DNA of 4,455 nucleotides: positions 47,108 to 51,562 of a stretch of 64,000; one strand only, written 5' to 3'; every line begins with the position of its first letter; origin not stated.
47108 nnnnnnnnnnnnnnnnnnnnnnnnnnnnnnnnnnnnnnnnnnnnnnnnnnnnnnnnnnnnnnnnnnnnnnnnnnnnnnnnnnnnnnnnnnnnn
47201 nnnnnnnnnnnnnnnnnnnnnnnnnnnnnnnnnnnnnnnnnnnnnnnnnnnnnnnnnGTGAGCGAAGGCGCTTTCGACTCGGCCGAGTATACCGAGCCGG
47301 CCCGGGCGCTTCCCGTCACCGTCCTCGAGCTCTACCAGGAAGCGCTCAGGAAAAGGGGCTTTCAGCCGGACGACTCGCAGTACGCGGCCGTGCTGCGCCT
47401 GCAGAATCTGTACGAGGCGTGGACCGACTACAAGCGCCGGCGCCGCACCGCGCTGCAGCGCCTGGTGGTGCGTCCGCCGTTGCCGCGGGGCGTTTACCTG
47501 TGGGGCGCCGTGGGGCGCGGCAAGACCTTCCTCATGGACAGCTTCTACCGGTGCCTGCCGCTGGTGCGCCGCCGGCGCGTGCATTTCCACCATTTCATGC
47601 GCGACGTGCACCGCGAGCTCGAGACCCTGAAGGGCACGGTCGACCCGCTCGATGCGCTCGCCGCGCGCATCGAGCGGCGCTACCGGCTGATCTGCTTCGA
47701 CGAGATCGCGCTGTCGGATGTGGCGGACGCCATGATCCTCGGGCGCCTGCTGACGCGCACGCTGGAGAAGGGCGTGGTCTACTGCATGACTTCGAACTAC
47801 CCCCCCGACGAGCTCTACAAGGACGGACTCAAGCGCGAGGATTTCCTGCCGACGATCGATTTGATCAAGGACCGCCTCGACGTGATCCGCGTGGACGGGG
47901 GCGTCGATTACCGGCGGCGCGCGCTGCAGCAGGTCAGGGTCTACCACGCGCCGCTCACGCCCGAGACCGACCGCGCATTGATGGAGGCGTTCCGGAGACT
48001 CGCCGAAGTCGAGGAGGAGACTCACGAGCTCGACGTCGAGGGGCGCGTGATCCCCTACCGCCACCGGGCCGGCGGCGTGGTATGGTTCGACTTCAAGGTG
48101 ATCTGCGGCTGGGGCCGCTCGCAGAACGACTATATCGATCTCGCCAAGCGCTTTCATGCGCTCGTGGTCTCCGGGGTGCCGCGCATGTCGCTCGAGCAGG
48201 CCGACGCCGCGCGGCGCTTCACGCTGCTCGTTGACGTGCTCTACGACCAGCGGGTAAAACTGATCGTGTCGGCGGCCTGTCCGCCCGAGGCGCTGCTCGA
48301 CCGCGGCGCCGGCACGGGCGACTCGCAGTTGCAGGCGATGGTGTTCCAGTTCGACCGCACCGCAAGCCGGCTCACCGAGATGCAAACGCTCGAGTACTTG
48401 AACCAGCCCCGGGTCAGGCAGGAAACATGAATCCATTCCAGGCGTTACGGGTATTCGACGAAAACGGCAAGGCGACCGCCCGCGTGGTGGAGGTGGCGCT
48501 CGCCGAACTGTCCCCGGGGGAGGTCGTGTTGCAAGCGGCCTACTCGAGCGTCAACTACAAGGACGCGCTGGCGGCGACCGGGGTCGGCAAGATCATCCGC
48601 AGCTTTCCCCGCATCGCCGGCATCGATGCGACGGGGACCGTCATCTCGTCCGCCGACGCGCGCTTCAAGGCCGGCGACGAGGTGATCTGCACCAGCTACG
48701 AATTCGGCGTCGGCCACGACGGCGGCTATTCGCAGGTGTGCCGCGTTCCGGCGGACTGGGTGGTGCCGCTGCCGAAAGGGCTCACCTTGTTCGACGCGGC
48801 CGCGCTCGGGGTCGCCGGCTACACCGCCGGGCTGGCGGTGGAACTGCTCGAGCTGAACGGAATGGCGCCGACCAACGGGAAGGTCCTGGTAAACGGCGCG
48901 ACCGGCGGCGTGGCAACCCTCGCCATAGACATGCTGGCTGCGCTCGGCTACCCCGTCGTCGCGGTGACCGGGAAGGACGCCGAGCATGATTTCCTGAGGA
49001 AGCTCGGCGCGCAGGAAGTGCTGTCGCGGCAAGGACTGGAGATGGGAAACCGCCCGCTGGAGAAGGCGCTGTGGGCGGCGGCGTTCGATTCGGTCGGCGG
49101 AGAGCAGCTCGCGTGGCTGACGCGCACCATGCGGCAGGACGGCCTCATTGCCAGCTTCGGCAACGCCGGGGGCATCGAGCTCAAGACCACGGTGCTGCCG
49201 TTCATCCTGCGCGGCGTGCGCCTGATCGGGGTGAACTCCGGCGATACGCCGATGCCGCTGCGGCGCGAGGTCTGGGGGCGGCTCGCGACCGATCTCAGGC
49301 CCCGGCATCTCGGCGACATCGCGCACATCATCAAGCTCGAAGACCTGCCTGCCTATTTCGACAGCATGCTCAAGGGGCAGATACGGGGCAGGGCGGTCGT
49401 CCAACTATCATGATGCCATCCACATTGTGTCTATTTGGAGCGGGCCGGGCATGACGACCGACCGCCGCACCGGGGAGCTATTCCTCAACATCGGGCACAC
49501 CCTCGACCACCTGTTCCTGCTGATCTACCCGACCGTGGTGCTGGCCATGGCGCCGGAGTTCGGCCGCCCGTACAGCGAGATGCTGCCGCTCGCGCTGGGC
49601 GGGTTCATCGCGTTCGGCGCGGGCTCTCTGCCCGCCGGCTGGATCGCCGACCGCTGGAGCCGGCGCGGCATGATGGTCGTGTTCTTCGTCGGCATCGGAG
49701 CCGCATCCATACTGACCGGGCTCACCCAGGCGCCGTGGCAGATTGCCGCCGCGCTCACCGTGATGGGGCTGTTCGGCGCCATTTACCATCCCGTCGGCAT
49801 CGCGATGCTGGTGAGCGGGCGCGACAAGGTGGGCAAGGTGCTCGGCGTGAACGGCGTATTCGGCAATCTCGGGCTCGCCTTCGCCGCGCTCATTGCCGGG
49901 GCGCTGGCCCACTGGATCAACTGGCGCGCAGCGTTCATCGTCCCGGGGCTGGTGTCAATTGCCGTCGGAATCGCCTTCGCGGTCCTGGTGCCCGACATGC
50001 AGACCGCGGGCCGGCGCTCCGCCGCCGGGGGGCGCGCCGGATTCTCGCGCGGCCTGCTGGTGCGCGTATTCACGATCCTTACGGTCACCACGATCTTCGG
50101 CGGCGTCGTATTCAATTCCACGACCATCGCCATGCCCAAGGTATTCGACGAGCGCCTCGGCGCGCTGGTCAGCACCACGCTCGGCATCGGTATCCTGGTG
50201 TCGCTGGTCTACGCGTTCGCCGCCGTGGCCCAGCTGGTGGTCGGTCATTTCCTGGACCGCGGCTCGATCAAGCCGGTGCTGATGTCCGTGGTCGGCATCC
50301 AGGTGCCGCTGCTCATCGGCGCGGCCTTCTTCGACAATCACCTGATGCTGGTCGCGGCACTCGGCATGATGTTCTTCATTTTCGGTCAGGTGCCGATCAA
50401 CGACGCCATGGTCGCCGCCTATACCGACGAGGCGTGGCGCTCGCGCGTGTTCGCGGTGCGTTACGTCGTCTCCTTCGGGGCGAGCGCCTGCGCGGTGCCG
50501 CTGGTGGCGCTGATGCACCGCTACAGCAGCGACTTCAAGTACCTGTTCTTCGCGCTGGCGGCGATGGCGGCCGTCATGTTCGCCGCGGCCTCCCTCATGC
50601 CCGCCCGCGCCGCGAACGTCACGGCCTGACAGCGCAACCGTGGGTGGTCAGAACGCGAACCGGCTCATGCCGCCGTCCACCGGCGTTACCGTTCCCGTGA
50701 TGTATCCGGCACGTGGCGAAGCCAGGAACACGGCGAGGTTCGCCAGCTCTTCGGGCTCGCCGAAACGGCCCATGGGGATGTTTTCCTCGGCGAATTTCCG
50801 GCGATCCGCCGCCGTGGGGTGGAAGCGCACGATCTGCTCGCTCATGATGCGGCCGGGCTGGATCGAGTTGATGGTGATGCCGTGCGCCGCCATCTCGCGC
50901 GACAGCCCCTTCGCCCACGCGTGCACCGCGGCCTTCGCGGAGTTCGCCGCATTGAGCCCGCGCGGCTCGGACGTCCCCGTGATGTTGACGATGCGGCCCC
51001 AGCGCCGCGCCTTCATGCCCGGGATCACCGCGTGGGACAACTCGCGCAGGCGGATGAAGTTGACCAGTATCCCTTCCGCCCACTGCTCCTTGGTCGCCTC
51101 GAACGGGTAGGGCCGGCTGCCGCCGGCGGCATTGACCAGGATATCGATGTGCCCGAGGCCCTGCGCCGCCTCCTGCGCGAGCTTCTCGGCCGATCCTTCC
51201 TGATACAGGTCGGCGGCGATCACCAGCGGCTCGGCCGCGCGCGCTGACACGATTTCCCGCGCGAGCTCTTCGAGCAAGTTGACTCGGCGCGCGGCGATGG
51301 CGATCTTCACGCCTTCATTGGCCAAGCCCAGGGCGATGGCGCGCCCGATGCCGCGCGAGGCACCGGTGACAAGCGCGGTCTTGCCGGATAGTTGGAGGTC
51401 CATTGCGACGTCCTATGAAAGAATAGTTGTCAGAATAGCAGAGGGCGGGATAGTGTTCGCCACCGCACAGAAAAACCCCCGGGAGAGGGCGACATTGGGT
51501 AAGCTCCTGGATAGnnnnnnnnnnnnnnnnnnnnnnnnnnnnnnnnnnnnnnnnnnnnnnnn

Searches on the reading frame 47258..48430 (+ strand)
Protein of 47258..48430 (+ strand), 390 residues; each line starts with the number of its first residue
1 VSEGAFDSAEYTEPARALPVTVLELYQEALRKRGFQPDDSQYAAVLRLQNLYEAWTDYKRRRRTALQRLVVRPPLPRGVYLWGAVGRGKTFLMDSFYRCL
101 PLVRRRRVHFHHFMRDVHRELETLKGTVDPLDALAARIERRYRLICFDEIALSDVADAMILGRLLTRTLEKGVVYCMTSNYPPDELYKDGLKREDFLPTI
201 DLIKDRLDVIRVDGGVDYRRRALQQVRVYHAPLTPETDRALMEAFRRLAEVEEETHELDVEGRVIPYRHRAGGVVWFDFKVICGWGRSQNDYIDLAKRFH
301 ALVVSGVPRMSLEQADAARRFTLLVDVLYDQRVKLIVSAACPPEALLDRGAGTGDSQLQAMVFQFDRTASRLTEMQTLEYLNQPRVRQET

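Call 41: search_protein_families(library=pfam, proteins=[window:47258-48430:+])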
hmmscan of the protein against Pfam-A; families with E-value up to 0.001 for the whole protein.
window:47258-48430:+ (390 aa): 1 family
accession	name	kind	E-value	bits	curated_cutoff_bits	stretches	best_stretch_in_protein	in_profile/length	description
PF03969.22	AFG1_ATPase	-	2.1e-113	379.4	27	1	21-383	2-360/361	AFG1-like ATPase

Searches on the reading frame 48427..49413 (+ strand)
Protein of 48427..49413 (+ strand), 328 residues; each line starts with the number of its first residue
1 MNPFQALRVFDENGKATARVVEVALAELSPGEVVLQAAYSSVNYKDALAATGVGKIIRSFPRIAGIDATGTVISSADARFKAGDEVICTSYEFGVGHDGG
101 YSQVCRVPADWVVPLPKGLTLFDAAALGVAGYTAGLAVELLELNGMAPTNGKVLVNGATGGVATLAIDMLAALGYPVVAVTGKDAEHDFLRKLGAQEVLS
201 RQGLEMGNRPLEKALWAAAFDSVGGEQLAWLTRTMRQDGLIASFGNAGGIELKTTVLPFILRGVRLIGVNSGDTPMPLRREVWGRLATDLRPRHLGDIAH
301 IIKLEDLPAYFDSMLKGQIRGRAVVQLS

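Call 41: search_protein_families(library=pfam, proteins=[window:48427-49413:+])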
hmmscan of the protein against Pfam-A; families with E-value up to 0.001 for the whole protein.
window:48427-49413:+ (328 aa): 2 families
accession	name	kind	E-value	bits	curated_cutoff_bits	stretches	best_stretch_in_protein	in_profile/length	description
PF08240.17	ADH_N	-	3.7e-13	50.1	23.5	1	30-117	2-104/104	Alcohol dehydrogenase GroES-like domain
PF00107.32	ADH_zinc_N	-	1.6e-10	41.5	31.8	1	161-275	1-117/129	Zinc-binding dehydrogenase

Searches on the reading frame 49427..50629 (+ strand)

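Call 41: search_protein_families(library=pfam, proteins=[window:49427-50629:+])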
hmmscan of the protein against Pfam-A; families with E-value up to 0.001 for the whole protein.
window:49427-50629:+ (400 aa): 1 family
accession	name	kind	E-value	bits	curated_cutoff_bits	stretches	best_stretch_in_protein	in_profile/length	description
PF07690.21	MFS_1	-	1.4e-32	113.5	33.4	2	32-245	14-235/347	Major Facilitator Superfamily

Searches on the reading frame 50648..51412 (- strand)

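Call 41: search_protein_families(library=pfam, proteins=[window:50648-51412:-])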
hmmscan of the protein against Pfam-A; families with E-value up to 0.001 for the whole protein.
window:50648-51412:- (254 aa): 4 families
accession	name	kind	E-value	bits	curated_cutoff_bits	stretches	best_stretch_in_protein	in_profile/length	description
PF13561.12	adh_short_C2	-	2.1e-48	165.4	27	1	17-250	1-236/236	Enoyl-(Acyl carrier protein) reductase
PF00106.31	adh_short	-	1.9e-40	138.9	26.6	1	11-191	1-184/195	short chain dehydrogenase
PF08659.16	KR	-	5.4e-05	23.6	22.6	1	12-114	2-108/180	KR domain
PF02882.25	THF_DHG_CYH_C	-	0.00049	19.9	27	0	5-73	31-101/160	Tetrahydrofolate dehydrogenase/cyclohydrolase, NAD(P)-binding domain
